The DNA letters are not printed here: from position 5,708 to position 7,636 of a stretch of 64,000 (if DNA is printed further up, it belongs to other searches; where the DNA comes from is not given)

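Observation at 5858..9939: Two di-heme cytochrome b fusion proteins flanking a small membrane protein: candidate uncharacterised membrane redox module beside a ba3 oxidase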

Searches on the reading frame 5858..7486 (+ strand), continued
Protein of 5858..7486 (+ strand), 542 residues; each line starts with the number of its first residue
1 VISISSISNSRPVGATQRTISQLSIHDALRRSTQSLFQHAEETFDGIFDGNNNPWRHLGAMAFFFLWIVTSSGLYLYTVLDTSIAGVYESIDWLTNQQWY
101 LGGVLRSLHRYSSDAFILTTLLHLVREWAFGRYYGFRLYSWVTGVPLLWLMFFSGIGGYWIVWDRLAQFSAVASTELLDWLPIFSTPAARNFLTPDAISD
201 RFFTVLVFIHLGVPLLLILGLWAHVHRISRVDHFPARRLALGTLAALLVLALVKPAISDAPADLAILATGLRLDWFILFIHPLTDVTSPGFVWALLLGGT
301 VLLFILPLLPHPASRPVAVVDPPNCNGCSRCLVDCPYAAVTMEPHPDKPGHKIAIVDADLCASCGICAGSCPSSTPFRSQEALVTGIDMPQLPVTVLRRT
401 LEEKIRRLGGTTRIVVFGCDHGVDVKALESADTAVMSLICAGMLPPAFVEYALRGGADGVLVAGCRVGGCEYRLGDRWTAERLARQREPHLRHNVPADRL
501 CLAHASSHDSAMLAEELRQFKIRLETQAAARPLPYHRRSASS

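Call 64: find_encoding_contigs(protein=P0375, flank=10000, max_places=1)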
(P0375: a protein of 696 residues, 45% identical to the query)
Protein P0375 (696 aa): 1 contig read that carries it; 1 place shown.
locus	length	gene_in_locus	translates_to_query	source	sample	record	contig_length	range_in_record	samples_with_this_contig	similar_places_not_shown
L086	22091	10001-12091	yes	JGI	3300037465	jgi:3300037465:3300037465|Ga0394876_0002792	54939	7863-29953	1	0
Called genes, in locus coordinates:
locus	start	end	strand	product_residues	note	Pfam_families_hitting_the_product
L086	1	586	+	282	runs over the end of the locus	PF13432:TPR_16 (faint), PF16331:TolA_bind_tri, PF13428:TPR_14 (faint), PF13525:YfiO (faint), PF00515:TPR_1 (faint), PF07719:TPR_2 (faint), PF13424:TPR_12 (weak), PF13174:TPR_6 (weak), +2 more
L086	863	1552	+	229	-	PF04055:Radical_SAM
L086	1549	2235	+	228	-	PF00733:Asn_synthase (weak), PF06508:QueC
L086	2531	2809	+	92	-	-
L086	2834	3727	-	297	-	PF02955:GSH-S_ATP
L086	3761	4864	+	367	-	PF02445:NadA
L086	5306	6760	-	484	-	PF13428:TPR_14 (faint), PF01435:Peptidase_M48, PF14559:TPR_19 (weak)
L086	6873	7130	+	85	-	PF01206:TusA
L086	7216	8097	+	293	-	PF00701:DHDPS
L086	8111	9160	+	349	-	PF06804:BamC_C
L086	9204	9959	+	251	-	PF00753:Lactamase_B, PF23023:Anti-Pycsar_Apyc1, PF12706:Lactamase_B_2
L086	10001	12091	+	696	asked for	PF00033:Cytochrome_B, PF13631:Cytochrom_B_N_2, PF12838:Fer4_7, PF13187:Fer4_9 (weak), PF13237:Fer4_10 (weak), PF14697:Fer4_21, PF00037:Fer4 (weak), PF02662:FlpD, +2 more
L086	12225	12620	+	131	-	PF01814:Hemerythrin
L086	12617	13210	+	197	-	PF00578:AhpC-TSA, PF08534:Redoxin, PF00085:Thioredoxin (faint), PF13098:Thioredoxin_2 (weak), PF13905:Thioredoxin_8 (weak)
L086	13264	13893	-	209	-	PF03006:HlyIII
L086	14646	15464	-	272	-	-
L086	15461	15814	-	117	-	-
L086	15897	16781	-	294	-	PF13469:Sulfotransfer_3, PF00685:Sulfotransfer_1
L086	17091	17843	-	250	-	PF05050:Methyltransf_21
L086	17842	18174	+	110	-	-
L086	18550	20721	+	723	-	PF01408:GFO_IDH_MocA, PF22725:GFO_IDH_MocA_C3, PF02894:GFO_IDH_MocA_C (weak), PF05721:PhyH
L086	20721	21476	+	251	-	PF13640:2OG-FeII_Oxy_3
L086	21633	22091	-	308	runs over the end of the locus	PF09376:NurA (faint)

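Call 65: find_encoding_contigs(protein=P0385, flank=10000, max_places=1)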
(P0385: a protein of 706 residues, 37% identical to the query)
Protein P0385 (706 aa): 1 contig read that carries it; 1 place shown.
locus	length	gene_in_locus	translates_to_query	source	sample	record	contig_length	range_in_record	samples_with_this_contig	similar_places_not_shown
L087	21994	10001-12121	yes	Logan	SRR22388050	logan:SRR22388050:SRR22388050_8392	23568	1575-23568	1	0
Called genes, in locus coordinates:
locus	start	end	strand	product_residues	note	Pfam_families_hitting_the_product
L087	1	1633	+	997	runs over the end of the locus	PF02743:dCache_1, PF00672:HAMP, PF08448:PAS_4 (weak), PF13426:PAS_9 (weak), PF13426:PAS_9 (weak), PF08448:PAS_4, PF00512:HisKA (weak), PF02518:HATPase_c, +5 more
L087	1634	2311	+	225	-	PF00072:Response_reg, PF00196:GerE, PF08281:Sigma70_r4_2 (weak)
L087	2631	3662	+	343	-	PF13473:Cupredoxin_1 (faint), PF07731:Cu-oxidase_2 (weak), PF07732:Cu-oxidase_3, PF00127:Copper-bind (faint)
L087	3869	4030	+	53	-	-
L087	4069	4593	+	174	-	PF00116:COX2 (weak)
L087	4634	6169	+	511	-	PF00115:COX1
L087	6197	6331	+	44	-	-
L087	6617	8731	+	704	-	PF00033:Cytochrome_B, PF13631:Cytochrom_B_N_2, PF12838:Fer4_7 (faint), PF12837:Fer4_6 (weak), PF13187:Fer4_9 (weak), PF13237:Fer4_10 (weak), PF14697:Fer4_21 (weak), PF02662:FlpD, +3 more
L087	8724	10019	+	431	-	PF01512:Complex1_51K, PF10531:SLBB, PF10589:NADH_4Fe-4S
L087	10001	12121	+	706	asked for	PF00033:Cytochrome_B, PF13631:Cytochrom_B_N_2, PF00037:Fer4 (faint), PF12837:Fer4_6 (faint), PF12838:Fer4_7, PF13187:Fer4_9 (weak), PF13484:Fer4_16 (faint), PF02662:FlpD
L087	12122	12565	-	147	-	PF00581:Rhodanese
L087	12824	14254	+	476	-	PF00115:COX1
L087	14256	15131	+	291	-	PF01040:UbiA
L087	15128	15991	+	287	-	PF02630:SCO1-SenC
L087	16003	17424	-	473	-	PF22113:Mtrc-MtrF_II-IV_dom (faint), PF14522:Cytochrome_C7 (faint), PF00034:Cytochrom_C (weak), PF13442:Cytochrome_CBB3, PF00034:Cytochrom_C (weak), PF13442:Cytochrome_CBB3, PF00034:Cytochrom_C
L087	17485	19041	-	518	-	PF00033:Cytochrome_B, PF14358:DUF4405 (weak), PF13631:Cytochrom_B_N_2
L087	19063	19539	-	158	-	PF00355:Rieske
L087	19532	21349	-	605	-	PF14691:Fer4_20, PF00890:FAD_binding_2 (weak), PF01266:DAO (weak), PF07992:Pyr_redox_2, PF12831:FAD_oxidored (weak), PF13450:NAD_binding_8, PF12838:Fer4_7, PF00037:Fer4, +9 more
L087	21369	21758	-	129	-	PF00571:CBS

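Call 70: find_related_loci(query=A3, collection=metagenome_contigs, flank=10000)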
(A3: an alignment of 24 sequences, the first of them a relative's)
Query A3 (692 aa) in metagenome_contigs; peptide patterns used: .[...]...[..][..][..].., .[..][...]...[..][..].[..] (x = any residue, [..] = any of these).
600 stretches matched a pattern (row limit reached: there are more); 592 encode a relative of the query (tblastn E <= 1e-3); the best 80 are kept; 80 distinct loci.
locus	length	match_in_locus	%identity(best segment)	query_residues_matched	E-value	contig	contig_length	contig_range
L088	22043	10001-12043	54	1-688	0e+0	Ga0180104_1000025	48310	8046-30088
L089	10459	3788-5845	56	5-692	0e+0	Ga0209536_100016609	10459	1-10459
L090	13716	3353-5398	56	4-688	0e+0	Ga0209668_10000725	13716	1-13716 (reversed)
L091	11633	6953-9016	53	1-688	0e+0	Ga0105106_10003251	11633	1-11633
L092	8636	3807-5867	54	1-688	0e+0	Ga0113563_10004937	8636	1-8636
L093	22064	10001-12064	53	1-688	0e+0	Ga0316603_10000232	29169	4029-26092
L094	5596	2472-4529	52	1-688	0e+0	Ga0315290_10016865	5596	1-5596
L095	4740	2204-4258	53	4-688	0e+0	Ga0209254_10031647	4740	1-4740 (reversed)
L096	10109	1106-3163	52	5-692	0e+0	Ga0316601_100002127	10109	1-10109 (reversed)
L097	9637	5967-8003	46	1-683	0e+0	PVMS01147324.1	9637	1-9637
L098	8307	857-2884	46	1-683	0e+0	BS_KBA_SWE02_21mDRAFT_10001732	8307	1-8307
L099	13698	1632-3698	45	1-692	0e+0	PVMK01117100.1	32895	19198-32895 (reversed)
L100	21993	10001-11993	60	12-688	0e+0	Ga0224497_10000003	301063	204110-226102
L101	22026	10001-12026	56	1-688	0e+0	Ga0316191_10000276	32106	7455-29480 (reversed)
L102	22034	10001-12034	50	5-692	0e+0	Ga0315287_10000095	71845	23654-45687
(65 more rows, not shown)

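Call 75: find_encoding_contigs(protein=P0392, flank=10000, max_places=1)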
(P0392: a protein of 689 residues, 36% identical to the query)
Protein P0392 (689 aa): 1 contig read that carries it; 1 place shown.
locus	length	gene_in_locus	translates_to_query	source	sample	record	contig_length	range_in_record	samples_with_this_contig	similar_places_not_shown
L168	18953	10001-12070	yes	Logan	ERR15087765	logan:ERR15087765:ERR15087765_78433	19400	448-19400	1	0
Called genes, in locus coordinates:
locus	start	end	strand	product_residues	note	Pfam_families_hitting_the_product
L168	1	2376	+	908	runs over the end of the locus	PF02743:dCache_1, PF22673:MCP-like_PDC_1 (weak), PF00672:HAMP, PF00989:PAS, PF08448:PAS_4, PF13426:PAS_9, PF00512:HisKA, PF02518:HATPase_c, +2 more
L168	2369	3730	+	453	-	PF00072:Response_reg, PF00158:Sigma54_activat, PF14532:Sigma54_activ_2, PF07728:AAA_5 (weak), PF25601:AAA_lid_14, PF02954:HTH_8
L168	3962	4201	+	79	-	-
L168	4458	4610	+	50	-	-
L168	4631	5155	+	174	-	PF00116:COX2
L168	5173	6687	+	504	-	PF00115:COX1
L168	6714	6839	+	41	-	-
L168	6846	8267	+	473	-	PF00115:COX1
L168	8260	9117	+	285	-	PF01040:UbiA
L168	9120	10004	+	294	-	PF02630:SCO1-SenC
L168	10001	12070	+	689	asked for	PF00033:Cytochrome_B, PF13631:Cytochrom_B_N_2, PF00037:Fer4 (faint), PF12797:Fer4_2 (faint), PF12837:Fer4_6 (faint), PF12838:Fer4_7, PF13237:Fer4_10 (weak), PF02662:FlpD, +1 more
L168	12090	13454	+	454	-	PF01512:Complex1_51K, PF10531:SLBB (weak), PF10589:NADH_4Fe-4S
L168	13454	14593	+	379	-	PF00033:Cytochrome_B, PF13631:Cytochrom_B_N_2, PF14697:Fer4_21 (faint), PF25160:LdpA_Fe-S-bd (faint), PF00037:Fer4 (faint), PF12797:Fer4_2 (faint), PF12838:Fer4_7, PF13187:Fer4_9, +2 more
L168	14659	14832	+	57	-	-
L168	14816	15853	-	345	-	PF01590:GAF, PF13185:GAF_2, PF13492:GAF_3 (weak), PF00990:GGDEF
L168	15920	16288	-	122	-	-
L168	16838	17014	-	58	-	-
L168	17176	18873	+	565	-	PF00528:BPD_transp_1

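Call 76: find_encoding_contigs(protein=P0522, flank=10000, max_places=1)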
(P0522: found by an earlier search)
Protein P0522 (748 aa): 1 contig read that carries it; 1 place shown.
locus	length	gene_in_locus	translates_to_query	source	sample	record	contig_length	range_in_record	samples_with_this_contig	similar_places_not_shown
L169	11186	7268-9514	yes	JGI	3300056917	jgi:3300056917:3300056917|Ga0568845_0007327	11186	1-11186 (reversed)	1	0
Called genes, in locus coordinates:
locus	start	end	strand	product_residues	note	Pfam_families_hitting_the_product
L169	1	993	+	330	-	?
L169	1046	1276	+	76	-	-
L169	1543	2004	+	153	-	PF02082:Rrf2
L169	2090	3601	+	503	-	PF07731:Cu-oxidase_2 (faint), PF07732:Cu-oxidase_3, PF00034:Cytochrom_C, PF13442:Cytochrome_CBB3 (weak)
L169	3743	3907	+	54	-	-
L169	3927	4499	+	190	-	-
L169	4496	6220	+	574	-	PF00115:COX1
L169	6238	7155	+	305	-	PF02630:SCO1-SenC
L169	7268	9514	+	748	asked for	PF00033:Cytochrome_B, PF13631:Cytochrom_B_N_2 (weak), PF00037:Fer4 (faint), PF12838:Fer4_7 (faint), PF02662:FlpD (weak)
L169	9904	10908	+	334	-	PF00005:ABC_tran, PF13304:AAA_21, PF08352:oligo_HPY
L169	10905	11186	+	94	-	?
